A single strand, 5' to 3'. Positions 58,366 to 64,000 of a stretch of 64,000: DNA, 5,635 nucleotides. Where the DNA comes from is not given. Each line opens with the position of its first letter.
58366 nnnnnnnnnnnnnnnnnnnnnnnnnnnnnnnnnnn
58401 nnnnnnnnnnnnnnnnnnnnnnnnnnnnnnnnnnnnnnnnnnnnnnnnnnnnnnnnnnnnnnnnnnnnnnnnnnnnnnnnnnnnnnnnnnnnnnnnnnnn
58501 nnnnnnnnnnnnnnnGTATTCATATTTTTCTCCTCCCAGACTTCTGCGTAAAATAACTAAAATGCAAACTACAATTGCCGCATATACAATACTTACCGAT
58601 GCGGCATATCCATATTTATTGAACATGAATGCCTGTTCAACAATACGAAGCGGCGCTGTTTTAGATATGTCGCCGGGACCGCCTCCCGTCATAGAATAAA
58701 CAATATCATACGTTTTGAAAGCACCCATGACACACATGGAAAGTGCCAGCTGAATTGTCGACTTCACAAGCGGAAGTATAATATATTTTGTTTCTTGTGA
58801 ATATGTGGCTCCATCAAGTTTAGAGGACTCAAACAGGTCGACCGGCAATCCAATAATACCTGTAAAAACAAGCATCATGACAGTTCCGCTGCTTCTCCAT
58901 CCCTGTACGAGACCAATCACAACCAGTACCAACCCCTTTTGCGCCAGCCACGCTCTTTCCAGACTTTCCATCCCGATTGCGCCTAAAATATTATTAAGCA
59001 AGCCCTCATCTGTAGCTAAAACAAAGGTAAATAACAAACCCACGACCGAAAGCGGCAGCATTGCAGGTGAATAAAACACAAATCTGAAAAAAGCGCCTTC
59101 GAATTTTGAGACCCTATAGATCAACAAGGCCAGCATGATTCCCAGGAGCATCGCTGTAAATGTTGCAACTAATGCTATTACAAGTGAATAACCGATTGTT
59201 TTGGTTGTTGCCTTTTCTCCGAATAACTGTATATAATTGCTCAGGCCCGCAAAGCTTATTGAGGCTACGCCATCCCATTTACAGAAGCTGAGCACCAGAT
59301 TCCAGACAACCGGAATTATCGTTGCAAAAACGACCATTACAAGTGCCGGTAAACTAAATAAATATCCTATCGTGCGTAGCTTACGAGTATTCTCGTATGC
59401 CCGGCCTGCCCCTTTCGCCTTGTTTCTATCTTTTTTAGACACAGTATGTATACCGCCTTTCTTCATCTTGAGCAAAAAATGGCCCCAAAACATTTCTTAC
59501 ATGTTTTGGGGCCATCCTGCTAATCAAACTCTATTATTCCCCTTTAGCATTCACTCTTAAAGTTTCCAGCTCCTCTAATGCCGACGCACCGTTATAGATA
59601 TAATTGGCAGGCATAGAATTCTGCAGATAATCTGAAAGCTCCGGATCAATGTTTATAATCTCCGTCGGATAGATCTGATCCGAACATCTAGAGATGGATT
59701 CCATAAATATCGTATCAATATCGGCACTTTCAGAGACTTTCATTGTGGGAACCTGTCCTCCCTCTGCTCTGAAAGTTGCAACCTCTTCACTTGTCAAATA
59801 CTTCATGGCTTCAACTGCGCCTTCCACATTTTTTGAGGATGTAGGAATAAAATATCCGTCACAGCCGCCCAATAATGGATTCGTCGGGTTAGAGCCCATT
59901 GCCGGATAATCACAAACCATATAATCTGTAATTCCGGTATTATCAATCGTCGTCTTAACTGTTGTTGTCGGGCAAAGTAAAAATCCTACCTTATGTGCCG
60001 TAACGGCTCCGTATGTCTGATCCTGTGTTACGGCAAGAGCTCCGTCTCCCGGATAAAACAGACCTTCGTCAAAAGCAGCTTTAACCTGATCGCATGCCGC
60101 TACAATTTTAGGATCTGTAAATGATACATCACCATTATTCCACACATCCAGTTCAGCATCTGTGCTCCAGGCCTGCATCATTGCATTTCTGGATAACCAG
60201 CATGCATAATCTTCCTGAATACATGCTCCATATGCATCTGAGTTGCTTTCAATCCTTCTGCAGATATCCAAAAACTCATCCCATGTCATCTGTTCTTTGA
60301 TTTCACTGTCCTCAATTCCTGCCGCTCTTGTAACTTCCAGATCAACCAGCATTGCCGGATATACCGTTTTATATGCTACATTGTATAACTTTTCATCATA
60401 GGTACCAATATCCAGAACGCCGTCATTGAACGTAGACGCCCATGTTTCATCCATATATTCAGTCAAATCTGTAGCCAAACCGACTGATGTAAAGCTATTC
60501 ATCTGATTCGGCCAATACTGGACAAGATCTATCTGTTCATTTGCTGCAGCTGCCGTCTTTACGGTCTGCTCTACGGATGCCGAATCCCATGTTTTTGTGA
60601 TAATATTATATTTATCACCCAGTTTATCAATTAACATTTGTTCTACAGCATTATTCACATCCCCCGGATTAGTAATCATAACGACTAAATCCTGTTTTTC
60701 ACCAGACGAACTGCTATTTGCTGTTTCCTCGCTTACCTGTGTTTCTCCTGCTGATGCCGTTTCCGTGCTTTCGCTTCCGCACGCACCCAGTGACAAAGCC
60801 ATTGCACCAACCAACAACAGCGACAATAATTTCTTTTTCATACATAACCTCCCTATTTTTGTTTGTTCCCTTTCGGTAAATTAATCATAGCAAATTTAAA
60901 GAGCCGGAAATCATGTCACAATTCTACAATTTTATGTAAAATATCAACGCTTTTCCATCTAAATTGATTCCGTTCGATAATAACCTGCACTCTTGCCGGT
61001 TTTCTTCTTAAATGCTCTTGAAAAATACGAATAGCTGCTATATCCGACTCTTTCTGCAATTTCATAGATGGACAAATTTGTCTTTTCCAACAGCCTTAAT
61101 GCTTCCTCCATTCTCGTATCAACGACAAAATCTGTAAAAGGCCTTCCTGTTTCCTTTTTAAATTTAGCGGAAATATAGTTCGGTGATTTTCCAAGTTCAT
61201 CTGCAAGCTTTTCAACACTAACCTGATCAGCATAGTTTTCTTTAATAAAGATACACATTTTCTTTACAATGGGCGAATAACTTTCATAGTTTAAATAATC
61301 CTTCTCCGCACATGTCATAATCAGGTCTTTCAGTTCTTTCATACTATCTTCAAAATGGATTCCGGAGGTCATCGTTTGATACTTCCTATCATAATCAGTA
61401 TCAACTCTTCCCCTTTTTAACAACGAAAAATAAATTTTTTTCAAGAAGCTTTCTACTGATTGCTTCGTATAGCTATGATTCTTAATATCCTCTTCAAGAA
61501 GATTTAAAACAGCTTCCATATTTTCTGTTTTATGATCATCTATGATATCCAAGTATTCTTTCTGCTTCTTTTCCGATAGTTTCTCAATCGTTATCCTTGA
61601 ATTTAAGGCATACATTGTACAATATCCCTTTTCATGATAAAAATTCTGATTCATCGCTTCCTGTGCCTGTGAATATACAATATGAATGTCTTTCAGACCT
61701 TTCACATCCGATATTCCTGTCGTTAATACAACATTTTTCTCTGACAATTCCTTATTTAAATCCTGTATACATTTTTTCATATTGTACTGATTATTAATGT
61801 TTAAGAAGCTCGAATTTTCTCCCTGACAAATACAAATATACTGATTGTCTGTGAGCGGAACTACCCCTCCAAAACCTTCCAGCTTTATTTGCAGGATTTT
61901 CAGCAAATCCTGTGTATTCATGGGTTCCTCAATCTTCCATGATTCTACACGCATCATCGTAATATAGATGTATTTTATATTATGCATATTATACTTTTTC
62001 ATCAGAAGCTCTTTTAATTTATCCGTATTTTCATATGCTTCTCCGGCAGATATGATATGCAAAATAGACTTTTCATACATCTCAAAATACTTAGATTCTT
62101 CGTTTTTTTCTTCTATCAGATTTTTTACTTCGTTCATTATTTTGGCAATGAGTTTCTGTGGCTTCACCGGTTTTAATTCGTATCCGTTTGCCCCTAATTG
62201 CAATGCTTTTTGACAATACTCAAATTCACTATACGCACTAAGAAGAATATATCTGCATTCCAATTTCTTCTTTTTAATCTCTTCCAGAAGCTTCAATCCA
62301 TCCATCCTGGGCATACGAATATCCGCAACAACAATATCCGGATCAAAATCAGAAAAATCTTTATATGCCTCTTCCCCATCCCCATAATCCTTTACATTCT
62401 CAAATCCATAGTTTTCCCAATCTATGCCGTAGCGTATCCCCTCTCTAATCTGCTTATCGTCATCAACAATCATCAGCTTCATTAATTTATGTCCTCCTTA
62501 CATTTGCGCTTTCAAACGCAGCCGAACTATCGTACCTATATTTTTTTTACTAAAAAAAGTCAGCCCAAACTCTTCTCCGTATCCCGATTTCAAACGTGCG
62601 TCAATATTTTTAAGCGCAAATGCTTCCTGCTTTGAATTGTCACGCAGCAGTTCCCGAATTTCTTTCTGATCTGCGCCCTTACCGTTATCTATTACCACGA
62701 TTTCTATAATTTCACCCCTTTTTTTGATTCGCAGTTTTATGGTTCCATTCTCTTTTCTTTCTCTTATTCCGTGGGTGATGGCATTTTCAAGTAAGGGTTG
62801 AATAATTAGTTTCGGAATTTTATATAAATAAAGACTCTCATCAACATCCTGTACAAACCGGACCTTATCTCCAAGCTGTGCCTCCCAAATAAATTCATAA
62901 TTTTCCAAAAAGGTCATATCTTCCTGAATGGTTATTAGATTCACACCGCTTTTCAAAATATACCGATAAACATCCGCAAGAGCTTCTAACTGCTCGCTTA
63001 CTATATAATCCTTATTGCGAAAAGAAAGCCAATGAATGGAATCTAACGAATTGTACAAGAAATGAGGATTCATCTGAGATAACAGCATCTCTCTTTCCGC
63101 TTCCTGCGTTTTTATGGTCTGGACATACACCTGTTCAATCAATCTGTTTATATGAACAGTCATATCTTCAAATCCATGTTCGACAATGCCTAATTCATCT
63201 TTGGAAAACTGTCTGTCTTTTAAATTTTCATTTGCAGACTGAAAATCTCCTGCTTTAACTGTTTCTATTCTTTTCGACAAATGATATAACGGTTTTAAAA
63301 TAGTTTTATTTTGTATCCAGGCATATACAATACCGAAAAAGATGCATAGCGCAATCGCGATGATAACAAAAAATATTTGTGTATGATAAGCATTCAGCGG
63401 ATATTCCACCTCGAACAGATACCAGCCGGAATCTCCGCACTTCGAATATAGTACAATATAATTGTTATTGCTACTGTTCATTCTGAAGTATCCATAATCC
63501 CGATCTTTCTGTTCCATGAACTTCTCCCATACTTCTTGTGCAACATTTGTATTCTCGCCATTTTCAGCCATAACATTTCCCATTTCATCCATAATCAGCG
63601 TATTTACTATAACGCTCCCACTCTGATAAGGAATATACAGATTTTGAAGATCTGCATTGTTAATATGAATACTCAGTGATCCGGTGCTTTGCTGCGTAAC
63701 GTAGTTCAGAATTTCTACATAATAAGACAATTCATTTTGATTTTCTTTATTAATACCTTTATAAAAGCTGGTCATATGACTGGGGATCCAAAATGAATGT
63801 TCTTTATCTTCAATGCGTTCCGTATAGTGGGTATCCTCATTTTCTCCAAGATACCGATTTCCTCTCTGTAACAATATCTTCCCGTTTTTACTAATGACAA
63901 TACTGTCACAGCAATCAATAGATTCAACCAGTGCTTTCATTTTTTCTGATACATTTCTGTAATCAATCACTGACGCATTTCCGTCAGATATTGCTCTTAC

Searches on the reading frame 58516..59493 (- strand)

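Call 105: search_protein_families(library=pfam, proteins=[window:58516-59493:-], max_evalue=0.000001)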
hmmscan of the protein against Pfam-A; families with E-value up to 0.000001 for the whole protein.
window:58516-59493:- (326 aa): 1 family
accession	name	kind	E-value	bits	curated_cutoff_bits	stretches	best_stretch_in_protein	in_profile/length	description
PF00528.27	BPD_transp_1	-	1.4e-11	44.9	26.4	1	115-315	2-175/184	Binding-protein-dependent transport system inner membrane component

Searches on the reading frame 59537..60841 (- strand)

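Call 105: search_protein_families(library=pfam, proteins=[window:59537-60841:-], max_evalue=0.000001)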
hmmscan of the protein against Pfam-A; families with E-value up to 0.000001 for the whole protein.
window:59537-60841:- (435 aa): 1 family
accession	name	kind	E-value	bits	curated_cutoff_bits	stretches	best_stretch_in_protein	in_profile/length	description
PF01547.30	SBP_bac_1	-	2.6e-14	54.4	26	1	82-355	28-306/307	Bacterial extracellular solute-binding protein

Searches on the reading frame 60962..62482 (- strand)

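Call 105: search_protein_families(library=pfam, proteins=[window:60962-62482:-], max_evalue=0.000001)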
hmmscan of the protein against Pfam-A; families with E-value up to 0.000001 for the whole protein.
window:60962-62482:- (507 aa): 3 families
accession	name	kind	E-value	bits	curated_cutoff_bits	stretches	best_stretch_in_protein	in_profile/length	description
PF00072.30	Response_reg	-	7.1e-26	91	30.2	1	4-115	2-110/111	Response regulator receiver domain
PF12833.13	HTH_18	-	1.7e-21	76.7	33.6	1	426-504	1-79/80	Helix-turn-helix domain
PF00165.29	HTH_AraC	-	3.3e-19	69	26.6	1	465-504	1-42/42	Bacterial regulatory helix-turn-helix proteins, AraC family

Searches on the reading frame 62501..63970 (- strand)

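Call 105: search_protein_families(library=pfam, proteins=[window:62501-63970:-], max_evalue=0.000001)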
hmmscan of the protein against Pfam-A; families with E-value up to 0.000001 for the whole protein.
window:62501-63970:- (490 aa): 2 families
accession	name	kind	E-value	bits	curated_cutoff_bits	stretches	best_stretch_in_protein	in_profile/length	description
PF06580.19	His_kinase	-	6.9e-19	68.3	25.2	1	291-369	1-80/81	Histidine kinase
PF02518.31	HATPase_c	-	7.4e-08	33.2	26.4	1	389-488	9-109/111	Histidine kinase-, DNA gyrase B-, and HSP90-like ATPase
